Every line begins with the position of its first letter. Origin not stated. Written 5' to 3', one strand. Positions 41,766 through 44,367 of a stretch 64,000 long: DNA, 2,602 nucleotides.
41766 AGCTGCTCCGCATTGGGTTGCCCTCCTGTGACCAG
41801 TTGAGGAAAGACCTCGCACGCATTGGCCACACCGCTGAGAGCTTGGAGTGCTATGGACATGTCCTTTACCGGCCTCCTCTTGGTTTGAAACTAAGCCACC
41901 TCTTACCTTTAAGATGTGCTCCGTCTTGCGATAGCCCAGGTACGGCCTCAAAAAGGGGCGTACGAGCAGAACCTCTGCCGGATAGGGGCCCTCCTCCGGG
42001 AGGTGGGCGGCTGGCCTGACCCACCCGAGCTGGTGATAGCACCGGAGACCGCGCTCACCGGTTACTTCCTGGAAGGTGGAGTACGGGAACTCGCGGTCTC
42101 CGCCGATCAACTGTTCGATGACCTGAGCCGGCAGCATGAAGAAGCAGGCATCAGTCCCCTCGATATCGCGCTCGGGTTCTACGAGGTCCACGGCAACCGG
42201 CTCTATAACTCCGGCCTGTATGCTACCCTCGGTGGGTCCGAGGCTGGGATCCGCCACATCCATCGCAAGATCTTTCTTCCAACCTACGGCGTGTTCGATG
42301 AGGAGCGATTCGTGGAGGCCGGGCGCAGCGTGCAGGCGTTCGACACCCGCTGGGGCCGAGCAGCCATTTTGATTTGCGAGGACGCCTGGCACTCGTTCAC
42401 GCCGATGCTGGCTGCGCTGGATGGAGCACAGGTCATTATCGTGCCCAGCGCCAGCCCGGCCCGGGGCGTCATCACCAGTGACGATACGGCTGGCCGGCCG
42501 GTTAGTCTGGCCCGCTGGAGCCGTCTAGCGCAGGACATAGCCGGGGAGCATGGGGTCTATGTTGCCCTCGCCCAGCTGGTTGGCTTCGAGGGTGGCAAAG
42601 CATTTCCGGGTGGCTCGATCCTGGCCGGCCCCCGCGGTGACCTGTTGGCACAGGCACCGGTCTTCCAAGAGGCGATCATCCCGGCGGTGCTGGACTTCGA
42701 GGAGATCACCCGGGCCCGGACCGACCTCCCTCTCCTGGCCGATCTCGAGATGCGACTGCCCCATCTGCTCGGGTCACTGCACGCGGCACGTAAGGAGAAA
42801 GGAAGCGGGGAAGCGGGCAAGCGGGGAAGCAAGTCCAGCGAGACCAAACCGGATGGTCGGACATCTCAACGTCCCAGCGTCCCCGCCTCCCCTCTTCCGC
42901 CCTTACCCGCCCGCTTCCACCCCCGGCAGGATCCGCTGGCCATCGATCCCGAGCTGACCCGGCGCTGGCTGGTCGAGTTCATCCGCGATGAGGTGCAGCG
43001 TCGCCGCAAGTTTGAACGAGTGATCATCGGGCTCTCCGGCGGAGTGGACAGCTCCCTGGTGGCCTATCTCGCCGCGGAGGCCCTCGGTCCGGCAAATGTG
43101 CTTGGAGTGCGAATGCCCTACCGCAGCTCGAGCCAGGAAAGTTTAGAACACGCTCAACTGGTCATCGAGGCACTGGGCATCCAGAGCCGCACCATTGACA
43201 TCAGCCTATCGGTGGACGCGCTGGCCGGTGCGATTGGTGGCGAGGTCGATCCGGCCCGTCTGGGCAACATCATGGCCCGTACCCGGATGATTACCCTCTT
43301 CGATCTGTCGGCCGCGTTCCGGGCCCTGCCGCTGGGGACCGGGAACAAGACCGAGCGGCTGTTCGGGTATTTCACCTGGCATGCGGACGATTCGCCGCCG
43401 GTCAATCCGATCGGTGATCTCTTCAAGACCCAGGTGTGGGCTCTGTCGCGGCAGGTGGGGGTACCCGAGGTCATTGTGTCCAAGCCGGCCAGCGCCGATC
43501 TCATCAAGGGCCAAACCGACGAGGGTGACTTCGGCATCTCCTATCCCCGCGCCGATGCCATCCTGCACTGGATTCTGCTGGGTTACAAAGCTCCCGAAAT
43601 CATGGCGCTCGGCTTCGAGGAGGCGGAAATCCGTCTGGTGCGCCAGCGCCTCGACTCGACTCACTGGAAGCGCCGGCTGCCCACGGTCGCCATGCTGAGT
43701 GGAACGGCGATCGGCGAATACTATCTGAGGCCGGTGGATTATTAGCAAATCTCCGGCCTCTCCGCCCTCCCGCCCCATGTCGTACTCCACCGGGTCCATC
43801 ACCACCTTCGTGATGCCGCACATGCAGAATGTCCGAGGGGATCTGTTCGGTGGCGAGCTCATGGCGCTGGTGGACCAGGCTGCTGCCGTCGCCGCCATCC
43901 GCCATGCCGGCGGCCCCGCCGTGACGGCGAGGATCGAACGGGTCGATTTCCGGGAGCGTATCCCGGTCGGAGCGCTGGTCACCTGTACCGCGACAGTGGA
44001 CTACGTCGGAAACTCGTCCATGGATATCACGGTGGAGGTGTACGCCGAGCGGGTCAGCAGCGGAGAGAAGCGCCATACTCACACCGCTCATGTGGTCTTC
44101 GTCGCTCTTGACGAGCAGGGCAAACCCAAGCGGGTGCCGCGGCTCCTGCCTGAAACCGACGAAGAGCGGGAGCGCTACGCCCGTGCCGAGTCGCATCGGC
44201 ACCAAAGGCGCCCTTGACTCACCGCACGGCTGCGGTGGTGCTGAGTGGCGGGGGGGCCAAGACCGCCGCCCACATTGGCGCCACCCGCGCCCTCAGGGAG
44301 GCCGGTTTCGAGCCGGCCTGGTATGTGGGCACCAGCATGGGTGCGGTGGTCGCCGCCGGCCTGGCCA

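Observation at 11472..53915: A family of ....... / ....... heptamer-octamer arrays, mostly in inverted pairs, at six or more gene boundaries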

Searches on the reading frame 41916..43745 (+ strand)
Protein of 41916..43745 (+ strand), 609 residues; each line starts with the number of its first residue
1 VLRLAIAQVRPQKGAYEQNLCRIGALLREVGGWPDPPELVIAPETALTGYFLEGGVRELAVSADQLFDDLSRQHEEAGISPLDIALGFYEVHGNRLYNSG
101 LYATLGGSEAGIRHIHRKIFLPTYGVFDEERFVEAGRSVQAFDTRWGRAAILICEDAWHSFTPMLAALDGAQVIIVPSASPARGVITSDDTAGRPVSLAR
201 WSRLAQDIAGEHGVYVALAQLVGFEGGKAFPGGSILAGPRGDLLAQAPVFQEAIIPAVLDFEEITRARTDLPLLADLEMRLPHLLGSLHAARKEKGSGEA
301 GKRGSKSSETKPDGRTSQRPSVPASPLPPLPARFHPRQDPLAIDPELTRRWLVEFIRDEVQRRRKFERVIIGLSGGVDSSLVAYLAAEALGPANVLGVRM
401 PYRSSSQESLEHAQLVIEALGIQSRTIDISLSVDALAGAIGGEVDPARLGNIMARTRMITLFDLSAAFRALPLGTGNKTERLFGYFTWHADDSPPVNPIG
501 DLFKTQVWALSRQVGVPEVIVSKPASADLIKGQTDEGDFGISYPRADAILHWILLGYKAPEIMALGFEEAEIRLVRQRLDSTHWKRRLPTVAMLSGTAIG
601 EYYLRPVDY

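Call 7: search_protein_families(library=pfam, proteins=[window:41916-43745:+])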
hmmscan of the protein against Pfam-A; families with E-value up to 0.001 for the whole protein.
window:41916-43745:+ (609 aa): 5 families
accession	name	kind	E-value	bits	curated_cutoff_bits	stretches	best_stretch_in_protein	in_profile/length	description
PF02540.23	NAD_synthase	-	5.6e-64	216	21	1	352-589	5-242/242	NAD synthase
PF00795.27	CN_hydrolase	-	7e-26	91.5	23.2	1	3-268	1-255/256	Carbon-nitrogen hydrolase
PF00733.27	Asn_synthase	-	8.7e-06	26.1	21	1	360-430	10-80/354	Asparagine synthase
PF06508.19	QueC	-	1.7e-05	24.8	22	1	369-431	2-62/210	Queuosine biosynthesis protein QueC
PF03054.22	tRNA_Me_trans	-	5.6e-05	23.3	20.6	1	368-428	2-71/202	tRNA methyl transferase HUP domain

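Call 23: find_homologous_proteins(query=window:41916-43742:+, max_evalue=1e-50)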
Query window:41916-43742:+ (609 aa): 7624 proteins with E <= 1e-50 among 8000 candidates; the best 120 are listed.
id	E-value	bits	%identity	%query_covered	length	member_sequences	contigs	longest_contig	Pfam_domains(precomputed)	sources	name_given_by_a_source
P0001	0.0e+0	1358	100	100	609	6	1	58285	PF00733.28,PF06508.20,PF00795.28,PF02540.24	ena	-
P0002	0.0e+0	1293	95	100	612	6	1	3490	PF00733.28,PF00795.28,PF02540.24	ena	-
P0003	0.0e+0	1277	94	100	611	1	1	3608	PF00733.28,PF00795.28,PF02540.24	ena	-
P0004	0.0e+0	1274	92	100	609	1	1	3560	PF00733.28,PF00795.28,PF02540.24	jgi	jgi:NAD+ synthetase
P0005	0.0e+0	1245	91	100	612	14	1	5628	PF06508.20,PF00795.28,PF02540.24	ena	-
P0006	0.0e+0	1244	90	100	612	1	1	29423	PF00795.28,PF02540.24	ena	-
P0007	0.0e+0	1242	95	96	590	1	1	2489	PF00733.28,PF00795.28,PF02540.24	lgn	-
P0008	0.0e+0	1234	88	100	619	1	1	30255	PF00795.28,PF02540.24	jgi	jgi:NAD+ synthase (glutamine-hydrolysing)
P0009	0.0e+0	1233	89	100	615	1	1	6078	PF00733.28,PF00795.28,PF02540.24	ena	-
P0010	0.0e+0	1233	88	100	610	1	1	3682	PF00733.28,PF03054.23,PF00795.28,PF02540.24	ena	-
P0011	0.0e+0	1232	89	100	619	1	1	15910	PF00733.28,PF00795.28,PF02540.24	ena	-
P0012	0.0e+0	1231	88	100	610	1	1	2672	PF03054.23,PF00795.28,PF02540.24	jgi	jgi:NAD+ synthetase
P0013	0.0e+0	1231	89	100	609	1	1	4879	PF06508.20,PF00795.28,PF02540.24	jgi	jgi:NAD+ synthase (glutamine-hydrolysing)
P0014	0.0e+0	1230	94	95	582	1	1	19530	PF00733.28,PF00795.28,PF02540.24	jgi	jgi:NAD+ synthetase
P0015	0.0e+0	1229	88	100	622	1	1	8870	PF00733.28,PF03054.23,PF00795.28,PF02540.24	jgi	jgi:NAD+ synthetase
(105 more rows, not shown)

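Call 46: search_solved_structures(query=window:41916-43742:+, max_evalue=1e-20, show_alignments=2)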
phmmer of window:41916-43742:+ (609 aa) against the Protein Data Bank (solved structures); distinct sequences matched with E-value up to 1e-20: 9.
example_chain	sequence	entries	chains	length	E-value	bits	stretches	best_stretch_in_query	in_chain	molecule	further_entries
2e18_A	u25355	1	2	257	4.8e-46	160.9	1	353-591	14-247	NH(3)-dependent NAD(+) synthetase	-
3n05_A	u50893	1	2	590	2.3e-41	145.4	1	313-601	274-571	NH(3)-dependent NAD(+) synthetase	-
4f4h_A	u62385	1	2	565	4.5e-41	144.4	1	341-602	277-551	Glutamine dependent NAD+ synthetase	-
5kha_A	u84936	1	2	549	1.1e-37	133.2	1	352-591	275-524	Glutamine-dependent NAD+ synthetase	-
1xng_A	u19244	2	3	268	4.4e-37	131.3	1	351-593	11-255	NH(3)-dependent NAD(+) synthetase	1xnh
3p52_A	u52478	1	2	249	2.1e-34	122.4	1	350-591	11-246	NH(3)-dependent NAD(+) synthetase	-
3fiu_A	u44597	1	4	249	1.5e-23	86.5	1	351-559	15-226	NH(3)-dependent NAD(+) synthetase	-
4xfd_A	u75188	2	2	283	1.6e-22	83.2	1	345-563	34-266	NH(3)-dependent NAD(+) synthetase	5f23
2pz8_A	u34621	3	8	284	1e-21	80.5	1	342-551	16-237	NH(3)-dependent NAD(+) synthetase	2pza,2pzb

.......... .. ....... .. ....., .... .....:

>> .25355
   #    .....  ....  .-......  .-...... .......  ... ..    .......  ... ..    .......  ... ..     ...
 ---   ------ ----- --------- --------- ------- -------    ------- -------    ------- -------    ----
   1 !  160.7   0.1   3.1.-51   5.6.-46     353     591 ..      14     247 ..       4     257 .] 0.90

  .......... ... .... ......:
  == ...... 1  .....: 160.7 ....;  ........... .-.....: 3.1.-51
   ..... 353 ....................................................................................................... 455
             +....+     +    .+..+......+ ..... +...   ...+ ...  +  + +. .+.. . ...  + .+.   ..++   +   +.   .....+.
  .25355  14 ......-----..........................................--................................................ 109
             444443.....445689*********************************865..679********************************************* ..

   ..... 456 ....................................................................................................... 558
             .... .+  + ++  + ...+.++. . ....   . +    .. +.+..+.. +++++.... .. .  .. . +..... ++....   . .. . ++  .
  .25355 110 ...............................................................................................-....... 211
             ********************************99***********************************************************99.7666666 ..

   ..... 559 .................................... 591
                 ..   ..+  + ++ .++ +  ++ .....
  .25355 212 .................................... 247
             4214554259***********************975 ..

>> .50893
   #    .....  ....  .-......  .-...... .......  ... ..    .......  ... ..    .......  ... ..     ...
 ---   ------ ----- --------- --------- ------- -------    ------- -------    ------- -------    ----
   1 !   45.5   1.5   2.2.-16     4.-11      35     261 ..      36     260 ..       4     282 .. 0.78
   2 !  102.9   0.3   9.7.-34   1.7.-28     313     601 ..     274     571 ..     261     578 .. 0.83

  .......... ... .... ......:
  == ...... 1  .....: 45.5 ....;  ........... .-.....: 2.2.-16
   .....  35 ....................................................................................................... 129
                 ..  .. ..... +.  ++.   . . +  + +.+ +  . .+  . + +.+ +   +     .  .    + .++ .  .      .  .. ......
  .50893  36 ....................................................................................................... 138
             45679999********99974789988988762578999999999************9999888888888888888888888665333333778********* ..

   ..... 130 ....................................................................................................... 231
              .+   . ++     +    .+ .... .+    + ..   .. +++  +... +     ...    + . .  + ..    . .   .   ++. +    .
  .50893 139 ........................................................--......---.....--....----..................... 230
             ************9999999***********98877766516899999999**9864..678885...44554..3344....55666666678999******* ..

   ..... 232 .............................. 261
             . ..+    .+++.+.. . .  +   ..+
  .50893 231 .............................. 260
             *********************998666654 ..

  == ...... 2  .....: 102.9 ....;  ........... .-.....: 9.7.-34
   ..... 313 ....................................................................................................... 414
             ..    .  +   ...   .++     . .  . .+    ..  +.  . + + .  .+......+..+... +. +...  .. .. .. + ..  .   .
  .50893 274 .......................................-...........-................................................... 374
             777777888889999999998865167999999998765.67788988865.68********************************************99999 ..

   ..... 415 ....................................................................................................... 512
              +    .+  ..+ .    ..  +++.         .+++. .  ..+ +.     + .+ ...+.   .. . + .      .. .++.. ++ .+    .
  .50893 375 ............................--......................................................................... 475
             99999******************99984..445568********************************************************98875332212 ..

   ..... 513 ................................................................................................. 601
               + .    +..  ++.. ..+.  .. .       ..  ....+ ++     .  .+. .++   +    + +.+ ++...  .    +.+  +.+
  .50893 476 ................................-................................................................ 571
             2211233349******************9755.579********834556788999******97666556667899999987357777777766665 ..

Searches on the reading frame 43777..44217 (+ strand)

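Call 55: search_protein_families(library=pfam, proteins=[window:43777-44217:+], max_evalue=0.00001)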
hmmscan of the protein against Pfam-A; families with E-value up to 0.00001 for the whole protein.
window:43777-44217:+ (146 aa): 1 family
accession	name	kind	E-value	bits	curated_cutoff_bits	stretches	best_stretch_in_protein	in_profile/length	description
PF03061.28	4HBT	-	8.8e-17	61.6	20.6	1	21-91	2-73/79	Thioesterase superfamily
